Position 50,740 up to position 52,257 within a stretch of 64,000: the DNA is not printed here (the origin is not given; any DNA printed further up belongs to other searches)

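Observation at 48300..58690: Low-G+C island: candidate peptide-controlled secreted cell-wall hydrolase, lipoprotein and ABC system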

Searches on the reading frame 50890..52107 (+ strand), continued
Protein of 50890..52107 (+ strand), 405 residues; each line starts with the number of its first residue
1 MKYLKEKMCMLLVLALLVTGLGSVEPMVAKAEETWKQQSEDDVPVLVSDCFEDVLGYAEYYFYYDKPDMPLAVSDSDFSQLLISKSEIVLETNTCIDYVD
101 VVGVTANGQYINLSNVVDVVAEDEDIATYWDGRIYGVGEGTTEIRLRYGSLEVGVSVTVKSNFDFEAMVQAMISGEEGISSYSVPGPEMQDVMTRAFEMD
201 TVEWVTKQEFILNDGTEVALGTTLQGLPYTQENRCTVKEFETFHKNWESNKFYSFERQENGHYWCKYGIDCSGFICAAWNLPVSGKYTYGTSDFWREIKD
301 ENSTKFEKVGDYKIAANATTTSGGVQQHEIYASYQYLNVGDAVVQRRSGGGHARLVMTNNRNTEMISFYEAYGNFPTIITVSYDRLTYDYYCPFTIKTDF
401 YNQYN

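Call 34: search_protein_families(library=pfam, proteins=[L006:1958-2899:+, L006:903-2015:+, L002:263-2197:+, L002:4336-5520:+, L001:11203-11976:+], max_evalue=1)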
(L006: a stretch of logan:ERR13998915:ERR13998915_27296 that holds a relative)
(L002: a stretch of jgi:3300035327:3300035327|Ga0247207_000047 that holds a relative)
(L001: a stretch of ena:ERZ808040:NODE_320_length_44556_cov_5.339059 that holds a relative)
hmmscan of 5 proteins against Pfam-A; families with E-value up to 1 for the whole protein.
L006:1958-2899:+ (313 aa): 19 families
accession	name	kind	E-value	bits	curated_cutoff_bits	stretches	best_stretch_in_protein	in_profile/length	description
PF18768.7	RNPP_C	-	1.6e-07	31.4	26.5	1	114-268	32-175/213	RNPP family C-terminal domain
PF01381.28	HTH_3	-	1.4e-06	28.6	23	1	14-63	5-50/55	Helix-turn-helix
PF00515.34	TPR_1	-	2.4e-05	24.4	27.8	1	173-191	5-23/34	Tetratricopeptide repeat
PF13424.12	TPR_12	-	8.3e-05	23.1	30.1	1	174-196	8-30/77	Tetratricopeptide repeat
PF13560.12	HTH_31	-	0.00012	22.8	27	1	7-62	3-55/64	Helix-turn-helix domain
PF14559.12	TPR_19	-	0.00099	19.8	25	1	175-202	31-58/68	Tetratricopeptide repeat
PF13374.12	TPR_10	-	0.0017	18.7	27.5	0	92-104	15-27/42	Tetratricopeptide repeat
PF07719.23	TPR_2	-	0.0022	18.4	27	0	174-196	6-28/34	Tetratricopeptide repeat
PF13181.12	TPR_8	-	0.012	16.1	25.7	0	173-193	5-25/34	Tetratricopeptide repeat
PF24237.1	INO80E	-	0.036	14.8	27.8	1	48-85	3-40/48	INO80 complex subunit E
PF12921.12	ATP13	-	0.04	14.2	26.7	1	168-206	52-86/114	Mitochondrial ATPase expression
PF13174.12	TPR_6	-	0.041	15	26.3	1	175-197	6-28/33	Tetratricopeptide repeat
PF01535.26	PPR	-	0.057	14.1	25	0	177-195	8-26/31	PPR repeat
PF25058.1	ARM_TT21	-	0.06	13.7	27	1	136-203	23-91/155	Tetratricopeptide repeat protein 21 ARM repeat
PF13176.12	TPR_7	-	0.067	13.8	27.9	0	92-104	12-24/36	Tetratricopeptide repeat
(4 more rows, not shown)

L006:903-2015:+ (370 aa): 7 families
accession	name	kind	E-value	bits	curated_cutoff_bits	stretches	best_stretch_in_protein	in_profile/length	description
PF13428.12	TPR_14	-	0.0019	19.2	23.5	1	202-225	3-26/44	Tetratricopeptide repeat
PF13560.12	HTH_31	-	0.0046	17.7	27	1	57-93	2-39/64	Helix-turn-helix domain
PF13176.12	TPR_7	-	0.03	14.8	27.9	0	204-224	3-23/36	Tetratricopeptide repeat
PF12844.13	HTH_19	-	0.03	14.7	30.2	1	58-93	1-36/64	Helix-turn-helix domain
PF01381.28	HTH_3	-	0.057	13.9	23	1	61-96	1-36/55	Helix-turn-helix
PF13424.12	TPR_12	-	0.075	13.7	30.1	0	199-223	44-68/77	Tetratricopeptide repeat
PF07721.20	TPR_4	-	0.41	11.8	27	0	255-276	2-23/26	Tetratricopeptide repeat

L002:263-2197:+ (644 aa): 3 families
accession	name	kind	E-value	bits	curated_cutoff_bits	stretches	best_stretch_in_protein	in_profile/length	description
PF13560.12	HTH_31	-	1.5e-05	25.6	27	1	340-399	3-60/64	Helix-turn-helix domain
PF01381.28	HTH_3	-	0.0005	20.5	23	1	343-398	1-53/55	Helix-turn-helix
PF13181.12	TPR_8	-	0.09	13.4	25.7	0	558-579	9-30/34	Tetratricopeptide repeat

L002:4336-5520:+ (394 aa): 0 families

L001:11203-11976:+ (257 aa): 0 families

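Call 43: predict_structure(alignment_id=A2)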
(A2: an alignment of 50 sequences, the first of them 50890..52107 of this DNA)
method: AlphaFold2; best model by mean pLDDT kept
length: 405 residues; sequences in the alignment: 50
mean_pLDDT: 88.5   pTM: 0.84
mean pLDDT of the five models: 88.5, 88.6, 87.4, 87.3, 87.2
residues with pLDDT >= 90: 287; 70-90: 68; 50-70: 26; < 50: 24
segments of 3 or more residues with pLDDT < 50: 22-39, 180-185
pLDDT, mean of each block of 10 residues (from residue 1): 73 77 46 43 72 89 72 79 98 97 95 93 97 96 97 98 93 67 56 95 98 97 98 96 98 94 96 97 86 96 96 93 92 96 93 97 97 97 96 95 85
secondary structure, 60 per line:
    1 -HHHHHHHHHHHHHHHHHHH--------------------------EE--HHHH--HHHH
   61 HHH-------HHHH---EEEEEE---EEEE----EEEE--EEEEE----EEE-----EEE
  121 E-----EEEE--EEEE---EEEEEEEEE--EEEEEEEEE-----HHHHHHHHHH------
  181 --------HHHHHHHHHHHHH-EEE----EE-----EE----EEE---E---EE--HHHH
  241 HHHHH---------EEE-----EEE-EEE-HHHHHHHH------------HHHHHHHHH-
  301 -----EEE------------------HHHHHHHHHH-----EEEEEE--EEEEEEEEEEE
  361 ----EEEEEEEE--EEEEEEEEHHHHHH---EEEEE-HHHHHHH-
elements in order: H2-20 H51-54 H57-63 H71-74 E78-83 E87-90 E95-98 E101-105 E110-112 E118-121 E127-130 E133-136 E140-148 E151-159 H165-174 H189-201 E203-205 E223-225 H237-245 E255-257 E263-265 E267-269 H271-278 H291-299 E306-308 H327-336 E342-347 E350-360 E365-372 E375-382 H383-388 E392-396 H398-404

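Call 46: fold_search(model_id=the predicted structure, library=pdb)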
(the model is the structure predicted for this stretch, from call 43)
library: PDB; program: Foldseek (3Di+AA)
matches with E <= 10: 1622; with E <= 0.001: 22
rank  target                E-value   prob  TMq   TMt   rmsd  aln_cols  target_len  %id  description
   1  8gyr_B                7.8e-07  1.00  0.20  0.44   1.6        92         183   16  Crystal structure of a variable region segment of Leptospira host-interacting outer surface protein, LigA (released 2023-06-28)
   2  8gyr_A                1.1e-06  1.00  0.20  0.43   1.7        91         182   15  Crystal structure of a variable region segment of Leptospira host-interacting outer surface protein, LigA (released 2023-06-28)
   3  8zdj_S                1.7e-05  1.00  0.19  0.25   3.3        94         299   23  Cryo-EM structure of Mycobacteriophage Douge genome-packed connector (gp5, gp9, gp10, gp12 and gp13) (released 2025-06-25)
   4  2mog_MODEL_1_A        2.5e-05  1.00  0.19  0.70   2.7        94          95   20  Solution structure of the terminal Ig-like domain from Leptospira interrogans LigB (released 2014-08-13)
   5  9g93_A                1.3e-04  0.72  0.18  0.13  25.6       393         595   10  CryoET structure of the in vitro grown Bacillus anthracis Sap S-layer (released 2024-12-18)
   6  4uj6                  1.4e-04  1.00  0.19  0.11   3.4       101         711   19  Structure of surface layer protein SbsC, domains 1-6 (released 2016-04-27)
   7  8zdk_6                2.6e-04  1.00  0.18  0.19   3.0        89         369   22  Cryo-EM structure of Mycobacteriophage Douge genome-packed vertex (gp8 and gp113) (released 2025-07-16)
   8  4uid_B                2.8e-04  1.00  0.19  0.42   2.9        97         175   20  Crystal structure of the S-layer protein SbsC domains 4 and 5 (released 2016-04-13)
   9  4uic                  3.5e-04  1.00  0.19  0.11   3.0        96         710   20  Crystal structure of the S-layer protein rSbsC(31-844) (released 2016-04-13)
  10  8zdh_B                3.5e-04  1.00  0.18  0.19   2.9        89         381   22  Cryo-EM structure of Mycobacteriophage Douge genome-packed capsid (gp8 and gp113) (released 2025-06-25)
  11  4uj7                  3.5e-04  1.00  0.18  0.34   3.2        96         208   21  Structure of the S-layer protein SbsC, domains 5-6 (released 2016-04-27)
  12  2mqg_MODEL_1_A        4.5e-04  1.00  0.20  0.67   4.3       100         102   21  Solution structure of a bacterial immunoglobulin-like domain form a surface protein of Leptospira (released 2014-07-16)
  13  5ftx                  5.0e-04  1.00  0.19  0.12   3.0        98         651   19  Structure of surface layer protein SbsC, domains 4-9 (released 2017-02-22)
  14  4uid_A                6.0e-04  1.00  0.19  0.37   3.0        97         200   21  Crystal structure of the S-layer protein SbsC domains 4 and 5 (released 2016-04-13)
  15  7quz_DDD              6.0e-04  1.00  0.17  0.35   3.6        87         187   17  Crystal structure of the SeMet octameric C-terminal Big_2-CBM56 domains from Paenibacillus illinoisensis (Bacillus c (released 2023-02-01)
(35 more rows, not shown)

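Call 50: search_protein_families(library=pfam, proteins=[P0042, P0062, P0097, P0122, P0131, P0150, P0070, P0127, P0144, P0105], max_evalue=0.01)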
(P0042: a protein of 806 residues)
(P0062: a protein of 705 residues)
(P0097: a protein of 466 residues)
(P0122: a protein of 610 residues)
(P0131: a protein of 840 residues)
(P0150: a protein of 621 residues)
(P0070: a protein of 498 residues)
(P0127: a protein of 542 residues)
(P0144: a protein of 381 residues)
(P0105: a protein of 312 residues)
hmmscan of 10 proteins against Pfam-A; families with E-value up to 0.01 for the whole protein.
P0042 (806 aa): 2 families
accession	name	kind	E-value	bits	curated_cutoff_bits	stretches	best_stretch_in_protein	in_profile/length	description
PF04151.21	PPC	-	1.9e-14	54.7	25.9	2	318-385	1-70/70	Bacterial pre-peptidase C-terminal domain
PF22359.2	Big-like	-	0.0081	16.8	27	0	779-802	25-46/48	Bacterial Ig-like domain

P0062 (705 aa): 2 families
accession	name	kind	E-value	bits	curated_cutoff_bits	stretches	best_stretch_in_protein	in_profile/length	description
PF13306.12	LRR_5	-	2.2e-103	341.5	27.7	5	547-654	15-121/127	BspA type Leucine rich repeat region (6 copies)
PF13855.12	LRR_8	-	2.6e-15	56.3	27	1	599-639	12-54/61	Leucine rich repeat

P0097 (466 aa): 2 families
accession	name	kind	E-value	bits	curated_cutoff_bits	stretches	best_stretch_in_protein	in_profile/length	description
PF09479.16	Flg_new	-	3.7e-07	30.6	27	1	178-233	3-64/65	Listeria-Bacteroides repeat domain (List_Bact_rpt)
PF05257.22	CHAP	-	0.00092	20.1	26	1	320-430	4-80/81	CHAP domain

P0122 (610 aa): 1 family
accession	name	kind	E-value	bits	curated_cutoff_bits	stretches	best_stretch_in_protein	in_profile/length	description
PF05257.22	CHAP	-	0.00013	22.8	26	1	462-572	4-80/81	CHAP domain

P0131 (840 aa): 6 families
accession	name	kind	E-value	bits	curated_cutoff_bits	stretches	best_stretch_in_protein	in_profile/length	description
PF01183.26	Glyco_hydro_25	-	1.5e-24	87.7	27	1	443-624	1-180/180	Glycosyl hydrolases family 25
PF08239.17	SH3_3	-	3.9e-15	56.2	27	1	265-316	1-54/54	Bacterial SH3 domain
PF09479.16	Flg_new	-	6.3e-13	49.1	27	2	656-699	1-43/65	Listeria-Bacteroides repeat domain (List_Bact_rpt)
PF00404.24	Dockerin_1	-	2e-09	37.9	22.9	1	782-835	2-55/57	Dockerin type I domain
PF18998.6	Flg_new_2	-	1.5e-07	31.7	23.6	2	667-715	14-72/73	Divergent InlB B-repeat domain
PF06347.19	SH3_4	-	2.4e-06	27.7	24.1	1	266-316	4-55/56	Bacterial SH3 domain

P0150 (621 aa): 1 family
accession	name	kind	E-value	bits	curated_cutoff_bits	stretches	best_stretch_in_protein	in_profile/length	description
PF05257.22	CHAP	-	0.006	17.5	26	0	543-586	35-80/81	CHAP domain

P0070 (498 aa): 2 families
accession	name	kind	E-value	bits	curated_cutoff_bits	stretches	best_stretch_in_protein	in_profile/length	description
PF05257.22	CHAP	-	2.3e-06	28.5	26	0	416-455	41-80/81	CHAP domain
PF12671.13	Amidase_6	-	0.00047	20.7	23.2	0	404-452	86-137/163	Putative amidase domain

P0127 (542 aa): 1 family
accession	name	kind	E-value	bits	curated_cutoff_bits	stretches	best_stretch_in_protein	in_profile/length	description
PF00041.27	fn3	-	4.8e-08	33.5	25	0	43-118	10-79/84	Fibronectin type III domain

P0144 (381 aa): 1 family
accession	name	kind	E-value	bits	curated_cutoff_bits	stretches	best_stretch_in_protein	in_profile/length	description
PF07833.16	Cu_amine_oxidN1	-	8.1e-39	132.4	24.2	1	29-135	2-108/108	Copper amine oxidase N-terminal domain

P0105 (312 aa): 0 families

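Call 51: fold_search(model_id=the predicted structure, library=viral)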
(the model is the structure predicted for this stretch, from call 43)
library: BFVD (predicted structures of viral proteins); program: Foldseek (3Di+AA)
matches with E <= 10: 1475; with E <= 0.001: 97
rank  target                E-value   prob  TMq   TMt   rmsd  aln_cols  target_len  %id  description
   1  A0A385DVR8            2.8e-08  1.00  0.37  0.19  20.8       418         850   14  Hyaluronidase [Bacteroides phage crAss001]
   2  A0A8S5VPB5            2.5e-07  1.00  0.18  0.14  27.6       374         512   12  (no name in the UniProt tables at hand)
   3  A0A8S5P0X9            2.4e-06  1.00  0.20  0.26   1.6        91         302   24  Structural protein [Siphoviridae sp. ctTBR23]
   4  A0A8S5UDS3            2.9e-06  1.00  0.18  0.24   8.9       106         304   16  Carbohydrate-binding protein [Siphoviridae sp. ctNLX12]
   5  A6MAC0                3.3e-06  1.00  0.19  0.43   7.7       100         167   16  Gp055 [Lactococcus phage KSY1]
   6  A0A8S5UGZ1            3.3e-06  1.00  0.19  0.07  30.5       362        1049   11  Uncharacterized protein [Myoviridae sp. ctshb19]
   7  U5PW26                3.5e-06  1.00  0.19  0.46   3.0        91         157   20  Decoration protein [Acinetobacter phage Presley]
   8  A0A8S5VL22            4.2e-06  1.00  0.19  0.10  35.2       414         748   12  (no name in the UniProt tables at hand)
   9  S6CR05                4.8e-06  1.00  0.19  0.50   3.5        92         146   17  Major tail protein [Streptococcus phage SP-QS1]
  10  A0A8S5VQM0            5.7e-06  1.00  0.19  0.16   2.6        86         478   23  (no name in the UniProt tables at hand)
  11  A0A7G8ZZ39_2          5.7e-06  1.00  0.19  0.10   4.8        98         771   19  Baseplate assembly protein [Enterococcus phage iF6]
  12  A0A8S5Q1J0            6.1e-06  1.00  0.18  0.11  19.6       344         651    8  Tail tube protein [Siphoviridae sp. ctR5S1]
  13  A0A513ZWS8            6.1e-06  1.00  0.18  0.12  34.5       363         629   13  Major tail protein [Salmonella phage SE13]
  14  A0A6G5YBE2            6.4e-06  1.00  0.18  0.49   3.3        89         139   18  (no name in the UniProt tables at hand)
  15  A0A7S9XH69            7.3e-06  1.00  0.19  0.12   2.9        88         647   22  BIG2 domain-containing protein [Enterococcus phage EFGrNG]
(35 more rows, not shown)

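Call 70: find_related_loci(query=A1, collection=genome_contigs, flank=6000)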
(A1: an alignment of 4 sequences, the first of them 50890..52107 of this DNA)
Query A1 (405 aa) in genome_contigs; peptide patterns used: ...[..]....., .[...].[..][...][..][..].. (x = any residue, [..] = any of these).
39 stretches matched a pattern; 2 encode a relative of the query (tblastn E <= 1e-3); 2 distinct loci.
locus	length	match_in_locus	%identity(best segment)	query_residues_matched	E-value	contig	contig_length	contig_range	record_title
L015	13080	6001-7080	69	45-405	7e-170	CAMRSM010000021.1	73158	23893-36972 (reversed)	MAG TPA_asm: uncultured Lachnospiraceae bacterium isolate SRR13573577_bin.3_metawrap_v1.3_MAG genome assembly, contig: N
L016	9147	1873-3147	37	13-402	4e-73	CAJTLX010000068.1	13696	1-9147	MAG TPA_asm: uncultured Lachnospiraceae bacterium isolate MGBC103678 genome assembly, contig: MGBC103678.68, whole genom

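Call 73: search_protein_families(library=phrogs, proteins=[window:50890-52107:+], max_evalue=0.01)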
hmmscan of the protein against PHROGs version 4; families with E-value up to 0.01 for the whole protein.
window:50890-52107:+ (405 aa): 0 families

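Call 74: search_protein_families(library=padloc, proteins=[window:50890-52107:+], max_evalue=0.01)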
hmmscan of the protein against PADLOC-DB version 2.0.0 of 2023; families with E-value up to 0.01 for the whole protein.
window:50890-52107:+ (405 aa): 0 families

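Call 90: search_protein_families(library=pfam, proteins=[L002:6215-6778:+, L002:6887-7534:+], max_evalue=0.01)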
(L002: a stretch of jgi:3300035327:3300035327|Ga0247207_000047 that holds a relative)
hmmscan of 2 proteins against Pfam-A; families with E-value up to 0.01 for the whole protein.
L002:6215-6778:+ (187 aa): 0 families

L002:6887-7534:+ (215 aa): 1 family
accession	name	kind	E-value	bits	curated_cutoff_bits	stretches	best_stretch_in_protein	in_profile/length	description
PF10326.15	7TM_GPCR_Str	-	0.0032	17.3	22.4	0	101-153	140-192/307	Serpentine type 7TM GPCR chemoreceptor Str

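Call 96: find_encoding_contigs(protein=P0005, flank=5000, max_places=2)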
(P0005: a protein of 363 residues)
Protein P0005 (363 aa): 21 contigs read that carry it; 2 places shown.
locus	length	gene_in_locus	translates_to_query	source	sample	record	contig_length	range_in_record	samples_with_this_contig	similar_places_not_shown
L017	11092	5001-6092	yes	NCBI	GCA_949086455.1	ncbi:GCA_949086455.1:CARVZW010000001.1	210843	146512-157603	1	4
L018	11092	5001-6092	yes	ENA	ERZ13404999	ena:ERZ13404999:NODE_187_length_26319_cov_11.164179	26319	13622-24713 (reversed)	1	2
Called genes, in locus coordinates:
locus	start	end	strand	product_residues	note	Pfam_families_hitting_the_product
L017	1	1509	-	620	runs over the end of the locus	PF08757:CotH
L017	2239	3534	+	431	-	PF14501:HATPase_c_5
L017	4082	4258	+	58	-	-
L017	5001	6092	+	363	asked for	-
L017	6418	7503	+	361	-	-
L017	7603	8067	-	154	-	-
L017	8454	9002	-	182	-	PF12844:HTH_19, PF13560:HTH_31, PF01381:HTH_3, PF00072:Response_reg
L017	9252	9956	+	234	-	PF00072:Response_reg, PF04397:LytTR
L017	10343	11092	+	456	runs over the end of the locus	-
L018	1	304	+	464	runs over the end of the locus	PF05569:Peptidase_M56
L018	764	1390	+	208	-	PF11188:DUF2975 (faint)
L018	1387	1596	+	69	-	PF13443:HTH_26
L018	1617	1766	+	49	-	-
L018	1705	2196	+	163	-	-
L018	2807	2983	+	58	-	-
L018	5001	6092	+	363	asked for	-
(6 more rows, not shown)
